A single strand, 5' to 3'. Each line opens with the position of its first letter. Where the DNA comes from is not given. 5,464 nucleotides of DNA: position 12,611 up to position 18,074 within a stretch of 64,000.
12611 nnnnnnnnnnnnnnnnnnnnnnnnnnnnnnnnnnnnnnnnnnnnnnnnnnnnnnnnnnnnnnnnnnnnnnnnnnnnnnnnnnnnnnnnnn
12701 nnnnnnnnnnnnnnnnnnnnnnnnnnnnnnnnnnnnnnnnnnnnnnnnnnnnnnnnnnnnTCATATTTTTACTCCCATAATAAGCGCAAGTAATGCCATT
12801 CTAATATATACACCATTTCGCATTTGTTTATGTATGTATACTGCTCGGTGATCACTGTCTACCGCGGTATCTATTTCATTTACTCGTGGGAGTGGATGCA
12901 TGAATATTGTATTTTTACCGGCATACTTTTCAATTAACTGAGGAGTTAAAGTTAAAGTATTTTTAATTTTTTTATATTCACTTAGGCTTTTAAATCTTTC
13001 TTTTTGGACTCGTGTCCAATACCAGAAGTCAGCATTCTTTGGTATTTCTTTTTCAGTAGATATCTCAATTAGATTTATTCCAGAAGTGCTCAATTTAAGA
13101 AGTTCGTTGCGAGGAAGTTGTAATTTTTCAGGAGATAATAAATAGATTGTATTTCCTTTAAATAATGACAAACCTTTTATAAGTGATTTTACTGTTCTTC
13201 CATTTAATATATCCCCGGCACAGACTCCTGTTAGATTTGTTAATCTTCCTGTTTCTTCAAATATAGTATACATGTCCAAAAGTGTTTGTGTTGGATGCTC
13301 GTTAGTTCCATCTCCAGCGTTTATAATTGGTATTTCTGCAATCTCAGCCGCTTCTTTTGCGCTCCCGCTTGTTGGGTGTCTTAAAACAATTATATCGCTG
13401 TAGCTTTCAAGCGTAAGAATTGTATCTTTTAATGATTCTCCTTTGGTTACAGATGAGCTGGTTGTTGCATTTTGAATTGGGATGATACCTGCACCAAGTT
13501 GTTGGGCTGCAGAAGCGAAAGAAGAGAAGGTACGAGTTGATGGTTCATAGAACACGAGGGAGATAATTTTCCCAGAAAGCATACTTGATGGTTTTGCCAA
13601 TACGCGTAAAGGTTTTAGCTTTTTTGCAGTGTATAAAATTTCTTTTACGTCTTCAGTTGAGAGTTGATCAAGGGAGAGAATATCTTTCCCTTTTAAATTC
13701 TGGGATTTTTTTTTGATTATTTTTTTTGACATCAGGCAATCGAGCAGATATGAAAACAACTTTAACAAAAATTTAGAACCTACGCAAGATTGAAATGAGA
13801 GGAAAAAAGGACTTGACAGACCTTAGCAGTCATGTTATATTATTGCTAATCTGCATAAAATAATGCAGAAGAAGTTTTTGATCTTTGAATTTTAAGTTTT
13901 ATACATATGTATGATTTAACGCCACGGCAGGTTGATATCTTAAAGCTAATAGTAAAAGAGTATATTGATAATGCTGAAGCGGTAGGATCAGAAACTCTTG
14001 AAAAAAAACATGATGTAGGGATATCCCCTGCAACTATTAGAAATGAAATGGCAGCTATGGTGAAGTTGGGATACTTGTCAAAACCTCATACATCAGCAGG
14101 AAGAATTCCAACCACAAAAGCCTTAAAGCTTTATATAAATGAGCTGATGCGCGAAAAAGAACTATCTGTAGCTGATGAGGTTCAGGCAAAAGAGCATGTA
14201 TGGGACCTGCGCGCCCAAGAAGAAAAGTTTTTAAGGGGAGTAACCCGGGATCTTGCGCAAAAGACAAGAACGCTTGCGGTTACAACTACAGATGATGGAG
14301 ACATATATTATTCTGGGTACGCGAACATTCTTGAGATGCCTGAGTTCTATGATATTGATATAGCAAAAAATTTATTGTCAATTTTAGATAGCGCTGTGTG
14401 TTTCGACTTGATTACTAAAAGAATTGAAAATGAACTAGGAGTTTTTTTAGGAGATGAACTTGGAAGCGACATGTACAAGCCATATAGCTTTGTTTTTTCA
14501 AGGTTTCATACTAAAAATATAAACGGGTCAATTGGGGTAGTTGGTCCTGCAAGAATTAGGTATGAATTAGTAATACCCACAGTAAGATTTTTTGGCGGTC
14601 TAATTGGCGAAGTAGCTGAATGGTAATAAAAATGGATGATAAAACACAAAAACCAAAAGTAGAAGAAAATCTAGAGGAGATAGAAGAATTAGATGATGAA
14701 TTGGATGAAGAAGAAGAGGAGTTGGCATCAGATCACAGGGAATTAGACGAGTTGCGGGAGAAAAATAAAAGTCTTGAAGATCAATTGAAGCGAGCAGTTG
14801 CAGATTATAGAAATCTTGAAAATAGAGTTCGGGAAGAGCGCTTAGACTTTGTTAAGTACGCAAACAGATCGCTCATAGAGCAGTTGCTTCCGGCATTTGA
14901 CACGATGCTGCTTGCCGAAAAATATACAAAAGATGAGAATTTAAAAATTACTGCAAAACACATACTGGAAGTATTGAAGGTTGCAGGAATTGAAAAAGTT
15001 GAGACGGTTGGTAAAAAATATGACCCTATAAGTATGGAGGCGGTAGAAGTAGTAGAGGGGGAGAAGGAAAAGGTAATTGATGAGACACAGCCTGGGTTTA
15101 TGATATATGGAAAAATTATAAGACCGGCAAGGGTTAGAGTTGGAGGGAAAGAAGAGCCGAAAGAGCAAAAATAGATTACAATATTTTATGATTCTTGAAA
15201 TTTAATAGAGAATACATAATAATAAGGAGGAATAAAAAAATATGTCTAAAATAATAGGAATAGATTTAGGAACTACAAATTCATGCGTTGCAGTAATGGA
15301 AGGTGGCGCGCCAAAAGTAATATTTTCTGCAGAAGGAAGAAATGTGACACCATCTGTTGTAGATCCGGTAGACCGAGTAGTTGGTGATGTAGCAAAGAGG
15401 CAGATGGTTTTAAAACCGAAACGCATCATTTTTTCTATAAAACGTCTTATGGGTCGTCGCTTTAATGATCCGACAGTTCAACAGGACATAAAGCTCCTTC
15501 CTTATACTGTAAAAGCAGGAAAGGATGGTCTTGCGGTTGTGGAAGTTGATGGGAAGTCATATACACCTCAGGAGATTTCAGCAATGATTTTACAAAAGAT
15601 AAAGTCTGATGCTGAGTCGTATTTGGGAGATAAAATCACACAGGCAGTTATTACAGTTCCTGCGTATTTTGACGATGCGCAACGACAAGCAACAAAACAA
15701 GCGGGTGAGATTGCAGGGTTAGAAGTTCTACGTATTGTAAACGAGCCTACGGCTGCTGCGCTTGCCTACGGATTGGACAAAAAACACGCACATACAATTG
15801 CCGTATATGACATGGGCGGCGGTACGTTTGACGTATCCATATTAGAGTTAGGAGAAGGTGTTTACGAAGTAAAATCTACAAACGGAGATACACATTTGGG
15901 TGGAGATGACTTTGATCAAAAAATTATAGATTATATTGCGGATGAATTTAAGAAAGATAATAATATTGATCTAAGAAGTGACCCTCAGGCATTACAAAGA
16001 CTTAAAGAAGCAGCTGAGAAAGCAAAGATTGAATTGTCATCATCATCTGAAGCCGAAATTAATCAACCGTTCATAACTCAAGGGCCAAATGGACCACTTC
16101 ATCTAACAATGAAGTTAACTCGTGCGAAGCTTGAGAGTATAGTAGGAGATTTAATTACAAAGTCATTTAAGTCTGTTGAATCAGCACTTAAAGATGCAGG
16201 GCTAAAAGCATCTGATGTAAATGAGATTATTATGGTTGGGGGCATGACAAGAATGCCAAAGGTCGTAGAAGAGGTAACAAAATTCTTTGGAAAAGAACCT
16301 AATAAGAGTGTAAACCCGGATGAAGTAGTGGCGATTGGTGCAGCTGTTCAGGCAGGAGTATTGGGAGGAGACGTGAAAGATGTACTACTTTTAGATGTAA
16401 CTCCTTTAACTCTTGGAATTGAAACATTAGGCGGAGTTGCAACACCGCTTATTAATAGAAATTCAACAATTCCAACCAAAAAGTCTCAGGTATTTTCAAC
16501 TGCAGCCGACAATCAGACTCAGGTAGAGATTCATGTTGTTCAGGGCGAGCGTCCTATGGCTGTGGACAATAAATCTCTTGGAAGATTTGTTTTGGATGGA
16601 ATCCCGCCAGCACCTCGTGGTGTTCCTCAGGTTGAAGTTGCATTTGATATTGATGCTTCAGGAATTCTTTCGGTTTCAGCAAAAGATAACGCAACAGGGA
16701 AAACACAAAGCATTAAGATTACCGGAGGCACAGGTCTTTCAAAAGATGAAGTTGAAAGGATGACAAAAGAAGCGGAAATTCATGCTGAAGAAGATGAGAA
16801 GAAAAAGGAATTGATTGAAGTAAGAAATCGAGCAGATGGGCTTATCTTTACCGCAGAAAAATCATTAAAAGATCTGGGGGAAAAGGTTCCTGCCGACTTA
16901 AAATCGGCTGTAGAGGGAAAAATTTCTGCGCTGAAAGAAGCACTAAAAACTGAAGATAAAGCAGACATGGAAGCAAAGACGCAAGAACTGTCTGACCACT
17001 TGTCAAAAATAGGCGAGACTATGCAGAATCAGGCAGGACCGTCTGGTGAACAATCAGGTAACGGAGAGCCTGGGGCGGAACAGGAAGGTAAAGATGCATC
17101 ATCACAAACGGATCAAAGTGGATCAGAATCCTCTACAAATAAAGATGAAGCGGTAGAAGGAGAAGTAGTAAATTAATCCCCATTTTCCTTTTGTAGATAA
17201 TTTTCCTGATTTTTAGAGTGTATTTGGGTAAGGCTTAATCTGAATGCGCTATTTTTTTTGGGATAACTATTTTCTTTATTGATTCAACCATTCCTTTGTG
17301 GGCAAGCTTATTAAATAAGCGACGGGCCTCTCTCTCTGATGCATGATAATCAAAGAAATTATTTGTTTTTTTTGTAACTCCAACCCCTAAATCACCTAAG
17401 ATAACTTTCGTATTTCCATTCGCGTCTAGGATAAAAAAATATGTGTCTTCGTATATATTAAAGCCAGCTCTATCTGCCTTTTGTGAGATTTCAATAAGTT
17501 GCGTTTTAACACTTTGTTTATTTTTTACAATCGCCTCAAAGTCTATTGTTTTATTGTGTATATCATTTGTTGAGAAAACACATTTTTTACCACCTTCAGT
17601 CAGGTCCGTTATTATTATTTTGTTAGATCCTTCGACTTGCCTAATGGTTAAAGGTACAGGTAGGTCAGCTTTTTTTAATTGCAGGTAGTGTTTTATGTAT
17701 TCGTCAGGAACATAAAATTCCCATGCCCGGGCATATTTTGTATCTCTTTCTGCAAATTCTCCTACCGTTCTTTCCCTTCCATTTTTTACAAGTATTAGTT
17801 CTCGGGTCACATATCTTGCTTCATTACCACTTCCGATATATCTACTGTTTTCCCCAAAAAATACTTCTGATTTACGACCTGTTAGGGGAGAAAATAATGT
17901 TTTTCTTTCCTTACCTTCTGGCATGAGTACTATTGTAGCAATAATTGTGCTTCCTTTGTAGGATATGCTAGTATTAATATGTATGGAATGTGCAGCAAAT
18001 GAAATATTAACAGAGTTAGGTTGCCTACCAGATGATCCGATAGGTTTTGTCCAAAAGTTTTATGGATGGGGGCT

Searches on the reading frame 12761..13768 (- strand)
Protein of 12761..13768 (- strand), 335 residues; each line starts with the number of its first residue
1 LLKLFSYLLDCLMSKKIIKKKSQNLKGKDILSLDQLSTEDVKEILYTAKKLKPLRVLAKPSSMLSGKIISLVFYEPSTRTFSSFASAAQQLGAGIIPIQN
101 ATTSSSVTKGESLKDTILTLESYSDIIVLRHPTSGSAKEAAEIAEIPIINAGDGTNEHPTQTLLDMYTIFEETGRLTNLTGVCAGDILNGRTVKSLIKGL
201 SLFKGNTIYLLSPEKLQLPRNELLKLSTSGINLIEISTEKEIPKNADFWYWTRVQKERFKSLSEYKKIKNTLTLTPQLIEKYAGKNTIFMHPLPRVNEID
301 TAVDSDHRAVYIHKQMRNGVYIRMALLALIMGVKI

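Call 9: search_protein_families(library=pfam, proteins=[window:12761-13768:-], max_evalue=0.00001)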
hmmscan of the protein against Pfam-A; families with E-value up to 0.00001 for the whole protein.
window:12761-13768:- (335 aa): 2 families
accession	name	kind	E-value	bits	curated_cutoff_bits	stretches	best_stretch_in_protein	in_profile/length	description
PF02729.26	OTCace_N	-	6.9e-45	153.2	29.9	1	28-171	1-148/148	Aspartate/ornithine carbamoyltransferase, carbamoyl-P binding domain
PF00185.30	OTCace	-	7.1e-23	81.8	29.4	1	179-329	3-156/157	Aspartate/ornithine carbamoyltransferase, Asp/Orn binding domain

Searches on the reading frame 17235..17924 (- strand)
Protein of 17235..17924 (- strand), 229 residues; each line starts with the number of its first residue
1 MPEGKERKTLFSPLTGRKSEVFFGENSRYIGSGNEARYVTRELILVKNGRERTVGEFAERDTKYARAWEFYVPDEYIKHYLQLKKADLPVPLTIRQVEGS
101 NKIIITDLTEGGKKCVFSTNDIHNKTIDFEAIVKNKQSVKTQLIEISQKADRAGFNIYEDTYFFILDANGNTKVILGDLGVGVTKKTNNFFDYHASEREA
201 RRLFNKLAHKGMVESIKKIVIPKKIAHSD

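Call 4: search_protein_families(library=pfam, proteins=[window:17235-17924:-], max_evalue=0.01)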
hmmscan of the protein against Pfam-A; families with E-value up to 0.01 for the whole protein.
window:17235-17924:- (229 aa): 0 families

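Call 45: search_protein_families(library=pfam, proteins=[window:17235-17924:-], max_evalue=10)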
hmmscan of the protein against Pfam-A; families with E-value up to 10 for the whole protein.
window:17235-17924:- (229 aa): 0 families

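Call 81: search_protein_families(library=ncbifam, proteins=[window:17235-17924:-], max_evalue=0.001)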
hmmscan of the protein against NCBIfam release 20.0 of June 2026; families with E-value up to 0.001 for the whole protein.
window:17235-17924:- (229 aa): 0 families
